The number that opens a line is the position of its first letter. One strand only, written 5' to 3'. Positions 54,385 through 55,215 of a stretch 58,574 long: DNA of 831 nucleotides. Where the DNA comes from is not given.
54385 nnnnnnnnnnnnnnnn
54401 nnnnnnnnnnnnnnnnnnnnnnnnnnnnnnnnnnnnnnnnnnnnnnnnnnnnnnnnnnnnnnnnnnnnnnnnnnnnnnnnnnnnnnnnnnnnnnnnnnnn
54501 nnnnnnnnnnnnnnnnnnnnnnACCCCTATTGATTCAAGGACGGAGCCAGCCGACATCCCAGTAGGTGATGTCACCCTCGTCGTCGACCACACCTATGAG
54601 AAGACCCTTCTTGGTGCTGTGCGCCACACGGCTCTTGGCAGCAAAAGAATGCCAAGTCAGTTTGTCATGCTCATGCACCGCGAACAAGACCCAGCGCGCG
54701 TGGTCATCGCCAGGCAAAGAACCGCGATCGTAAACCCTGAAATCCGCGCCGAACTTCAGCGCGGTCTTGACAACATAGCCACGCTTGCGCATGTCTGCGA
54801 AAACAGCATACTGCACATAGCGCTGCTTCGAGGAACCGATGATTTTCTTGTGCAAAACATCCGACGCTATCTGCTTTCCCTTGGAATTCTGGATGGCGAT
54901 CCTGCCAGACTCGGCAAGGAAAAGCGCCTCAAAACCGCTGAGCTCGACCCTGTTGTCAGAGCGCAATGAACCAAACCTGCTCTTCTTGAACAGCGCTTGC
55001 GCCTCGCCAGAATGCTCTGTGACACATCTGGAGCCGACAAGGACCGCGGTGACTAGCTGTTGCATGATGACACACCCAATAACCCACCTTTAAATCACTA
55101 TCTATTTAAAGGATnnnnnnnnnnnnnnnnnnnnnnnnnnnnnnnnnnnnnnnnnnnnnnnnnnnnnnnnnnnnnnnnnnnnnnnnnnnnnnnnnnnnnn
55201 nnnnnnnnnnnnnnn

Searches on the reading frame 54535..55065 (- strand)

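Call 64: search_protein_families(library=pfam, max_evalue=0.001, proteins=[window:54535-55065:-])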
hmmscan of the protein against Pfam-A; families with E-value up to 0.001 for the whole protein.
window:54535-55065:- (176 aa): 3 families
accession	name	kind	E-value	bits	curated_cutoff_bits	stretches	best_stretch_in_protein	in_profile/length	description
PF01974.23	tRNA_int_endo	-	2.4e-25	88.9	27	1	85-168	4-85/85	tRNA intron endonuclease, catalytic C-terminal domain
PF02778.19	tRNA_int_endo_N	-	2.9e-10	39.9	21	1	6-66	2-61/67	tRNA intron endonuclease, N-terminal domain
PF12928.12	tRNA_int_end_N2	-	0.00093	19.7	24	0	30-58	39-67/69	tRNA-splicing endonuclease subunit sen54 N-term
